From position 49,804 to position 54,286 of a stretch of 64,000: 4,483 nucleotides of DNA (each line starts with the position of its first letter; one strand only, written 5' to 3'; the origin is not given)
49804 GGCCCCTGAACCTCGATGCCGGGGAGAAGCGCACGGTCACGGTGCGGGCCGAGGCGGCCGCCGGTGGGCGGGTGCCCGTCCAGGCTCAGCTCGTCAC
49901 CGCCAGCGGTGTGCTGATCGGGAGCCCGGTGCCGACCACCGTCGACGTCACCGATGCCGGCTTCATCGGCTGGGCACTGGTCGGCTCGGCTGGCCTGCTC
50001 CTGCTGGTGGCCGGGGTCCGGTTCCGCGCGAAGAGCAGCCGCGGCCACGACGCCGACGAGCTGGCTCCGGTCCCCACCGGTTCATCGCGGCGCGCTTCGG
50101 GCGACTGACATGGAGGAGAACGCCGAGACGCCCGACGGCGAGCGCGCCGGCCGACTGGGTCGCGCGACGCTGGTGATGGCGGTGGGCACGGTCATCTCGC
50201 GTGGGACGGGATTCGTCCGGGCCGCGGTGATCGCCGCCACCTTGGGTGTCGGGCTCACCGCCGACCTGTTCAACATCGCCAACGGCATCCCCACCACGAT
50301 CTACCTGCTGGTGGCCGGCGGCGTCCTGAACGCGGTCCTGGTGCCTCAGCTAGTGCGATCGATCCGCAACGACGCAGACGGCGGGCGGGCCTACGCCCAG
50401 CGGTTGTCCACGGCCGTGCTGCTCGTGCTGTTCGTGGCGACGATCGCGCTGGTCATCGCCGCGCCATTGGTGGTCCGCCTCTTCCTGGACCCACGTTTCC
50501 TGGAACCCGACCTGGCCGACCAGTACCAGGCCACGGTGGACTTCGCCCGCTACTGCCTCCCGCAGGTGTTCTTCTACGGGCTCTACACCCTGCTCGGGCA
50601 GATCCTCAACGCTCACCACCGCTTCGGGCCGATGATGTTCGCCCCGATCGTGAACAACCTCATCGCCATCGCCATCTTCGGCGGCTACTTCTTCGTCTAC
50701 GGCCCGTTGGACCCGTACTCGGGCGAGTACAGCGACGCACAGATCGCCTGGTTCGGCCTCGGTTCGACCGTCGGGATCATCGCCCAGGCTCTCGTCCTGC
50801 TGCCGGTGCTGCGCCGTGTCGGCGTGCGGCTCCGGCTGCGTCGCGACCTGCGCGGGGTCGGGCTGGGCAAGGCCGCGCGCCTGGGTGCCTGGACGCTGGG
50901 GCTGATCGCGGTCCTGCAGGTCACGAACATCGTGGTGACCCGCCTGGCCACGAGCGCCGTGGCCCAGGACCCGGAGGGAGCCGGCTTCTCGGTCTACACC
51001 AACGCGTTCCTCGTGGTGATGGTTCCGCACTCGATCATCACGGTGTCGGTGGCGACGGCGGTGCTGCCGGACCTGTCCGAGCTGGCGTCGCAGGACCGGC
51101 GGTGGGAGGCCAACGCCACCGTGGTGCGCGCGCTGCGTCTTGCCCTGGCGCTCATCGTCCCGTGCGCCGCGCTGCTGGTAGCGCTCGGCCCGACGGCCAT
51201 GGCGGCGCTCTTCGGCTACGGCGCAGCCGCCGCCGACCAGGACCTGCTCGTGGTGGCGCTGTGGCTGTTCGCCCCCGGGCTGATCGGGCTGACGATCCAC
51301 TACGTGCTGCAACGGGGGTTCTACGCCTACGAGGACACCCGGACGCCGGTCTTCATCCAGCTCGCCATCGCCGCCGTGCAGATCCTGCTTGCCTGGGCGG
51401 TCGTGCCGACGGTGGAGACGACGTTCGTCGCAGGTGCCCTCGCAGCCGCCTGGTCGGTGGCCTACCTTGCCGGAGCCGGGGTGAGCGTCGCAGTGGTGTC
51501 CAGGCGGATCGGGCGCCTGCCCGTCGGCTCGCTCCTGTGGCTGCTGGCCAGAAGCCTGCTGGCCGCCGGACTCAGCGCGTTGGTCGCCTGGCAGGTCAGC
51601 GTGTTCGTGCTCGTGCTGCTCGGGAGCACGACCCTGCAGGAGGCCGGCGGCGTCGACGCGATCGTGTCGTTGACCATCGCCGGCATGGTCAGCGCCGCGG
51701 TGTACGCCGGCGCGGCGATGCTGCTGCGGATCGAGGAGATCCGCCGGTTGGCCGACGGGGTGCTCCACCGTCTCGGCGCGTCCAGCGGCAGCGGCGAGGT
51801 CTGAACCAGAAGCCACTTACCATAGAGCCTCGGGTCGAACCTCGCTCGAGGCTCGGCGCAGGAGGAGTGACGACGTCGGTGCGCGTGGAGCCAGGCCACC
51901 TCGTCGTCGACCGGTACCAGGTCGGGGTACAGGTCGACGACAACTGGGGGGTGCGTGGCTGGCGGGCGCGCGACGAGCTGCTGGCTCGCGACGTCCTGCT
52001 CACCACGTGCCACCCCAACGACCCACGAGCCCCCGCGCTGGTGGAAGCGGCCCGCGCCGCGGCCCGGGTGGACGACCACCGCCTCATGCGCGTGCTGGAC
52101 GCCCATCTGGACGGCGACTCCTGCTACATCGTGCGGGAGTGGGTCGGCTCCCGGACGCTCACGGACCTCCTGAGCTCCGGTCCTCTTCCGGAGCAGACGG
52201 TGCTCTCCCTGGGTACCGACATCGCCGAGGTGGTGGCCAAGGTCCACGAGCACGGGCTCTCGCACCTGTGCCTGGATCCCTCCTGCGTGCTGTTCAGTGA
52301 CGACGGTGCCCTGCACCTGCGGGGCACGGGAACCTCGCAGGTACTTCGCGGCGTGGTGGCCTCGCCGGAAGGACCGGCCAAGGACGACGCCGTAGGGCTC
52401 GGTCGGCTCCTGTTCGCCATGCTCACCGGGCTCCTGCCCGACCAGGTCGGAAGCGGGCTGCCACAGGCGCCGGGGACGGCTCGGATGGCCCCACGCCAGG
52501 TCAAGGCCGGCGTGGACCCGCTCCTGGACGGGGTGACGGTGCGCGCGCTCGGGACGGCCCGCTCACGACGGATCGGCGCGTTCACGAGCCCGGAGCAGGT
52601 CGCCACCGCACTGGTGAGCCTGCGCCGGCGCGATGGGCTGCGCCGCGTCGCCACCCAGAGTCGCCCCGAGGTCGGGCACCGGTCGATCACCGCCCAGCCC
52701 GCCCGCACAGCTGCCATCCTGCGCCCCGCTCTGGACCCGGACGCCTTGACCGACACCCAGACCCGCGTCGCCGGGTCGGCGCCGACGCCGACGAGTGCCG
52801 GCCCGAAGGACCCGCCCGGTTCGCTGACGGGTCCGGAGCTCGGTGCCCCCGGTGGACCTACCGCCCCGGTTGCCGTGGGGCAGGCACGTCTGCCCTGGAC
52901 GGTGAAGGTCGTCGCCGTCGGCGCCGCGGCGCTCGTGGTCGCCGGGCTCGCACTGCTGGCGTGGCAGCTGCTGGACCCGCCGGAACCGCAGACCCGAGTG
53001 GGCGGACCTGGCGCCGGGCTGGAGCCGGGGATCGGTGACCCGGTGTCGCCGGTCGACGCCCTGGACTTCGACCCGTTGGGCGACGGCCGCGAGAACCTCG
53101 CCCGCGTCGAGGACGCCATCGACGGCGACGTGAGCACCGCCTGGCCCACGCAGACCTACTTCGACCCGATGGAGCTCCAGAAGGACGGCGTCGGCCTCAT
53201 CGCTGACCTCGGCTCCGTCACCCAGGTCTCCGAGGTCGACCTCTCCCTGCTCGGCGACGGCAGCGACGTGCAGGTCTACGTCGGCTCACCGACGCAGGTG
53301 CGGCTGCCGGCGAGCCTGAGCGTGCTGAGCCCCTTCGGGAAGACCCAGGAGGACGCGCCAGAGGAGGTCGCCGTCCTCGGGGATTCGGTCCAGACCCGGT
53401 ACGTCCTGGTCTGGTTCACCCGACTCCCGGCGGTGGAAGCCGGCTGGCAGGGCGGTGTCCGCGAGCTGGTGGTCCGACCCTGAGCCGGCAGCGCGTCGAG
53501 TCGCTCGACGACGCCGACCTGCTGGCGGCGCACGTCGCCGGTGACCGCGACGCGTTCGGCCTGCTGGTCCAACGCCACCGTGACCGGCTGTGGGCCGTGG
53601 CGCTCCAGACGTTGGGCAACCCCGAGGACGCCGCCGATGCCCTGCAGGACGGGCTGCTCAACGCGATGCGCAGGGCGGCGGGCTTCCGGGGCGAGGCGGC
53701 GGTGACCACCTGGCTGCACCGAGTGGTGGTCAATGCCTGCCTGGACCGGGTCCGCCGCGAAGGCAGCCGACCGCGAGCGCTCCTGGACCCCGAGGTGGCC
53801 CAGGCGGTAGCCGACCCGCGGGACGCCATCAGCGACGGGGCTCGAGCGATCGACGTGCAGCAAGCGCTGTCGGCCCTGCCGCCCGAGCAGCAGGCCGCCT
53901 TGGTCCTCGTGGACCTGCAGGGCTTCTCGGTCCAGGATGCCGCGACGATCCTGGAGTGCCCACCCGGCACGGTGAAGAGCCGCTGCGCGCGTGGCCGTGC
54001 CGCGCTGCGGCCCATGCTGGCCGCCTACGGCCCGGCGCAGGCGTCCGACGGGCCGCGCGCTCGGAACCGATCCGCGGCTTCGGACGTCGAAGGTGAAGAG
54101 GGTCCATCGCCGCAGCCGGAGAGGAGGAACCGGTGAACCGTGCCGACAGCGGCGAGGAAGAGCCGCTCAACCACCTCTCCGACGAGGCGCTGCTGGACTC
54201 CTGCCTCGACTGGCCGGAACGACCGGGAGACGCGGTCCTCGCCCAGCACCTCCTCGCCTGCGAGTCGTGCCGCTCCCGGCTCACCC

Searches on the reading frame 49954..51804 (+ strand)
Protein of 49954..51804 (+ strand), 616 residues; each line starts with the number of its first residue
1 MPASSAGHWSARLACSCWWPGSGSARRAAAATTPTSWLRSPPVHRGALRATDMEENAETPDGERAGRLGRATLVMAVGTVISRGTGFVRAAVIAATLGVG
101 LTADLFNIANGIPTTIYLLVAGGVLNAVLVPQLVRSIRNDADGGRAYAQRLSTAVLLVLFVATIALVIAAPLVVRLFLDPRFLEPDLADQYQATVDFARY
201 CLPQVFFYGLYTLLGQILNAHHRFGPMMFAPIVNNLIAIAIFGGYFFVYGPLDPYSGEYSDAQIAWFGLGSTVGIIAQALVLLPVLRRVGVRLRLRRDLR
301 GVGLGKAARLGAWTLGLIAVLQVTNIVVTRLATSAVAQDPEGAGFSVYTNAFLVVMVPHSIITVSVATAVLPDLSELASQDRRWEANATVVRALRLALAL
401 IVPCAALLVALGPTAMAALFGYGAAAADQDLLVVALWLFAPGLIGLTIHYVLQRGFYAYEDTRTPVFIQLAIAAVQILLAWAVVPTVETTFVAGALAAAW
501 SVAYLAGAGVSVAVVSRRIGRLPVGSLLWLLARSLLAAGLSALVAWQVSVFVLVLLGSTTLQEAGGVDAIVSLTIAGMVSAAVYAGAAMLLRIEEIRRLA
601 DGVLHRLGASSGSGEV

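Call 20: search_protein_families(library=pfam, proteins=[window:49954-51804:+], max_evalue=0.001)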
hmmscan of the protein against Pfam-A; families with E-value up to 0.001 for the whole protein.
window:49954-51804:+ (616 aa): 1 family
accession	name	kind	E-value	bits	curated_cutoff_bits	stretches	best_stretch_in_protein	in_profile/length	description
PF03023.19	MurJ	-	2.9e-79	267.2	27.4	1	93-553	1-437/451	Lipid II flippase MurJ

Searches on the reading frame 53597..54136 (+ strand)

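Call 20: search_protein_families(library=pfam, proteins=[window:53597-54136:+], max_evalue=0.001)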
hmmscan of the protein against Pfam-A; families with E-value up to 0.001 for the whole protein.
window:53597-54136:+ (179 aa): 5 families
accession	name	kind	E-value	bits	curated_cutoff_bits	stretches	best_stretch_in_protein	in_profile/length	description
PF08281.18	Sigma70_r4_2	-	8.5e-16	57.8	25.7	1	86-137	3-54/54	Sigma-70, region 4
PF04542.20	Sigma70_r2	-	1.4e-12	47.6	24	1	2-56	13-69/71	Sigma-70 region 2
PF04545.22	Sigma70_r4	-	4.5e-07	29.7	24.1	1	90-138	1-49/50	Sigma-70, region 4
PF22233.2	PhyR_sigma-like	-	3.1e-06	27.3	27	1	91-127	1-37/50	Response regulator PhyR, sigma-like domain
PF07638.17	Sigma70_ECF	-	1.8e-05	25.2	21.1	1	50-137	95-179/185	ECF sigma factor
